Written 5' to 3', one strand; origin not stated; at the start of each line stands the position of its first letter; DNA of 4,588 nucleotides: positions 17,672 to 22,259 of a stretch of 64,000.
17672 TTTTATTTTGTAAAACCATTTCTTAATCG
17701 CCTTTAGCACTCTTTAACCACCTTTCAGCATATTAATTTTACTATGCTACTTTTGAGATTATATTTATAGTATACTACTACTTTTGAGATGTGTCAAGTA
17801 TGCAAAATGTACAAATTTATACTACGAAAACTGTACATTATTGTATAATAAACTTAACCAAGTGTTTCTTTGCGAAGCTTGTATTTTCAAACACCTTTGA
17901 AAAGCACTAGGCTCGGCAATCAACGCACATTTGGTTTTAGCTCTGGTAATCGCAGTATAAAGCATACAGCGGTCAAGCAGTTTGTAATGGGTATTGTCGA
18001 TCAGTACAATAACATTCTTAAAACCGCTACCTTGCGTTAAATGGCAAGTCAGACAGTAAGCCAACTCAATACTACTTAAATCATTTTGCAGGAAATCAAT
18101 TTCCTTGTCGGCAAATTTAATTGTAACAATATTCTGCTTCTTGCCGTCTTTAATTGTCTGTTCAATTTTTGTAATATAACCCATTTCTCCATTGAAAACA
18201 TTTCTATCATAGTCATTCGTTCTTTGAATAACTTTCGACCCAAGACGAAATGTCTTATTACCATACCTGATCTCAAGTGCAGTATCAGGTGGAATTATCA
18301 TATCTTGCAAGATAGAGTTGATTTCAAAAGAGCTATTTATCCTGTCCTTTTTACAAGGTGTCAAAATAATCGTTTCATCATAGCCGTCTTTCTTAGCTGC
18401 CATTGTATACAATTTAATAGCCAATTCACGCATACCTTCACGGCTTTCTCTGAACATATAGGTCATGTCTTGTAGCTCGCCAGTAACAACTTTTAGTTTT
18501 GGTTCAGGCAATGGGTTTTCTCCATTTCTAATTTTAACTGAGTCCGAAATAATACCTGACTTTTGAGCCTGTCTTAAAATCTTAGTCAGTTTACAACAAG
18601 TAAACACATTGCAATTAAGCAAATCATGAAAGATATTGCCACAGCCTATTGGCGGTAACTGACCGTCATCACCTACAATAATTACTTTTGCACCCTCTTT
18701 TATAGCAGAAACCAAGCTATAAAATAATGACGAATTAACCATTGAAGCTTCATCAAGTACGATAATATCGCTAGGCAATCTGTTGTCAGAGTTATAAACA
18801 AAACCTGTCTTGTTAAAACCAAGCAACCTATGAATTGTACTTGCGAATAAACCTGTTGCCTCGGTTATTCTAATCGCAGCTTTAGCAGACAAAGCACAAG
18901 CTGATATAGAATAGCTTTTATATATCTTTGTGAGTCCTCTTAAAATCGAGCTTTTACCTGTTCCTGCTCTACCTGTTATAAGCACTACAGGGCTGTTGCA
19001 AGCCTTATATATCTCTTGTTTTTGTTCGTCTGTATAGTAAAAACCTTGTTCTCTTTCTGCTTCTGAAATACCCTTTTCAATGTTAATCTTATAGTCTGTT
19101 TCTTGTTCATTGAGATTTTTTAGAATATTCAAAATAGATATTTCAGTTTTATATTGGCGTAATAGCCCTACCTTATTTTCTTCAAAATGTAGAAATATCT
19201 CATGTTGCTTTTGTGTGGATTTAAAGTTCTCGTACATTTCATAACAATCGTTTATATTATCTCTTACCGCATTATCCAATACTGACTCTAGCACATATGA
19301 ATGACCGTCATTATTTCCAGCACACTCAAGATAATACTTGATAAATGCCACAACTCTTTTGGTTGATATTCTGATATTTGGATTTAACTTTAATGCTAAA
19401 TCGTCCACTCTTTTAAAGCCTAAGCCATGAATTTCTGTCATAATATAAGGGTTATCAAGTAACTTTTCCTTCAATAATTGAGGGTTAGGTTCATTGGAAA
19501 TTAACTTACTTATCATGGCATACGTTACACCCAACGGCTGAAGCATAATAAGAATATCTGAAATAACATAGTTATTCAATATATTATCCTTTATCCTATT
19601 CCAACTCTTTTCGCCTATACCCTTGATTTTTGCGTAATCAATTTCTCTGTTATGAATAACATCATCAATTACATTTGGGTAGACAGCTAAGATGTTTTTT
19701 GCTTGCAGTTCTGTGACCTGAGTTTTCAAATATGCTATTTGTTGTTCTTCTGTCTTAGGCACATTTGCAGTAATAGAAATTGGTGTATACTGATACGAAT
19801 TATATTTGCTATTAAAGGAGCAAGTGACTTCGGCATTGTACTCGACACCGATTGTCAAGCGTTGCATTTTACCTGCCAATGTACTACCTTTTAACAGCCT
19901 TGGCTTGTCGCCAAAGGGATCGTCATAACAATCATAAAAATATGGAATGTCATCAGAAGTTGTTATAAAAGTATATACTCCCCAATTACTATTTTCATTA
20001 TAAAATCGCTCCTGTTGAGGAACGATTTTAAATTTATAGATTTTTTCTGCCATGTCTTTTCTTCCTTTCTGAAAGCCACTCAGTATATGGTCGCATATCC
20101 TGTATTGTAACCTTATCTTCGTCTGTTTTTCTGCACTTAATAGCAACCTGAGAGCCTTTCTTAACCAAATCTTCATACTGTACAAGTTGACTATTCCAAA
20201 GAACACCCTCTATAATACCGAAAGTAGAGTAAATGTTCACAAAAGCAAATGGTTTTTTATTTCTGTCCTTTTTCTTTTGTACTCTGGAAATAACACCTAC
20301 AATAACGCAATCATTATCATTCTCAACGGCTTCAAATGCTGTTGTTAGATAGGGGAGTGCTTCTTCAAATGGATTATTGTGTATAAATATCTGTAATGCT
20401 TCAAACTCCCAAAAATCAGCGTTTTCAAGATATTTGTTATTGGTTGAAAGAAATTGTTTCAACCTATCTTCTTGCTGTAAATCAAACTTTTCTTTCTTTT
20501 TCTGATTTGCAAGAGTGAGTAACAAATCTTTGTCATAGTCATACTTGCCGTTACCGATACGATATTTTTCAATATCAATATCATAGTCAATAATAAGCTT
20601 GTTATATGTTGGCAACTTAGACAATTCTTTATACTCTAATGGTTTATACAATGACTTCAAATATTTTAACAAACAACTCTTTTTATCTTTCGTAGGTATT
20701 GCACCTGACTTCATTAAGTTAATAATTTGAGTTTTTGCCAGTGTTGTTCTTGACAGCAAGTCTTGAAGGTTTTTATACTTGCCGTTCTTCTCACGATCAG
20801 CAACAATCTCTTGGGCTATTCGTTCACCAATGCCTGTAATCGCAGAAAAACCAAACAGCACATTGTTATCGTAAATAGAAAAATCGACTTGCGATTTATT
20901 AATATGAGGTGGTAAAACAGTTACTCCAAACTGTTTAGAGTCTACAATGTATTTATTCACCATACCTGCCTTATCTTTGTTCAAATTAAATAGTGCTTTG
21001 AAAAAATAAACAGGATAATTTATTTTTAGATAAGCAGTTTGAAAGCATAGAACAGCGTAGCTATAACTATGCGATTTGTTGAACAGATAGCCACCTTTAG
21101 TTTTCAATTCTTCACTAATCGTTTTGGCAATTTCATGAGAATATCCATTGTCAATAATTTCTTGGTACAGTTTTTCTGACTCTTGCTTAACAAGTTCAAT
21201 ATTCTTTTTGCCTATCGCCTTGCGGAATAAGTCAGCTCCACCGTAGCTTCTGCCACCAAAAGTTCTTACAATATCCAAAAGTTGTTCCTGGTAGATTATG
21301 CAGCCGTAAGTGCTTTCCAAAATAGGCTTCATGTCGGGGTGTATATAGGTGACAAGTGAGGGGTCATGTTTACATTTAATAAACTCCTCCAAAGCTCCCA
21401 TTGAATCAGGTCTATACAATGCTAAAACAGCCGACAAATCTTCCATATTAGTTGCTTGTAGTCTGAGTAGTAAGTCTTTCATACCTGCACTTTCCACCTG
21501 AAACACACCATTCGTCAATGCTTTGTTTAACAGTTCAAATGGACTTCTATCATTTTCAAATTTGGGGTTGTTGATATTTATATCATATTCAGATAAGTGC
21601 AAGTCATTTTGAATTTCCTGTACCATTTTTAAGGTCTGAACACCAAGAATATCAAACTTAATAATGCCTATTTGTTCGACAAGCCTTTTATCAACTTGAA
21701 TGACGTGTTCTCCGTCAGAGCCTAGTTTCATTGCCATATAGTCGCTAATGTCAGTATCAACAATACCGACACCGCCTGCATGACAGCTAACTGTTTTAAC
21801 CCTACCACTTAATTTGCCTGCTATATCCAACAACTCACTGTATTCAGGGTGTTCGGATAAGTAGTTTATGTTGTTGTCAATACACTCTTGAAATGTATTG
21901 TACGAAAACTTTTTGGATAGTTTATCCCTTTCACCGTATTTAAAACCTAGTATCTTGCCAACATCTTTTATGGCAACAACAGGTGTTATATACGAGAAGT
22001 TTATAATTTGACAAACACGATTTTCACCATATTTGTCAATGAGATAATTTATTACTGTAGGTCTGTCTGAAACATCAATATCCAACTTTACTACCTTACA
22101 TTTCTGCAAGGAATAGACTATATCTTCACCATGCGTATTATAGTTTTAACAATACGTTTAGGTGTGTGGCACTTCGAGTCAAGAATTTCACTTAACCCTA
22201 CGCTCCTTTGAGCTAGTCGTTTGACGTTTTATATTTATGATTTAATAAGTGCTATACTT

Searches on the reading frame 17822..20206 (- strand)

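Call 30: search_protein_families(library=phrogs, proteins=[window:17822-20206:-], max_evalue=0.00001)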
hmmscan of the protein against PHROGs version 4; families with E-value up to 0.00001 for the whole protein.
window:17822-20206:- (794 aa): 5 families
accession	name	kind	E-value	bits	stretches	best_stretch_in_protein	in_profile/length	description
phrog_4412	-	DNA, RNA and nucleotide metabolism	1.2e-173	580.3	1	52-790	3-740/743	exonuclease V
phrog_325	-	DNA, RNA and nucleotide metabolism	3.1e-56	192.2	1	323-786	403-890/986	Dda-like helicase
phrog_25411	-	unknown function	5.8e-08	32.8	0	478-520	353-392/627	-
phrog_170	-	other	1e-07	32.7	0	334-421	14-106/323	PhoH-like phosphate starvation-inducible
phrog_1967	-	DNA, RNA and nucleotide metabolism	7.4e-06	25.8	0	670-770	561-674/776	DNA helicase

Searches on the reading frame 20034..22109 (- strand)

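Call 30: search_protein_families(library=phrogs, proteins=[window:20034-22109:-], max_evalue=0.00001)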
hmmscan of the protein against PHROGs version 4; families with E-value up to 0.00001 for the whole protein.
window:20034-22109:- (691 aa): 6 families
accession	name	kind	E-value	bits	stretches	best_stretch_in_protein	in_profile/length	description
phrog_405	-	DNA, RNA and nucleotide metabolism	1.4e-140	471.3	1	9-665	447-1066/1190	DNA polymerase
phrog_12219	-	DNA, RNA and nucleotide metabolism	3.6e-71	241.6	1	6-537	3-574/823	DNA polymerase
phrog_11165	-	DNA, RNA and nucleotide metabolism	3.2e-66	224.9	1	8-442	120-578/782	DNA polymerase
phrog_21652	-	DNA, RNA and nucleotide metabolism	1.5e-37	130.4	1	7-314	74-424/476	DNA polymerase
phrog_4335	-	unknown function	2.4e-24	87.3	1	317-485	7-173/421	-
phrog_20695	-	DNA, RNA and nucleotide metabolism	1.7e-14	54.5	1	388-582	43-237/440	DNA binding protein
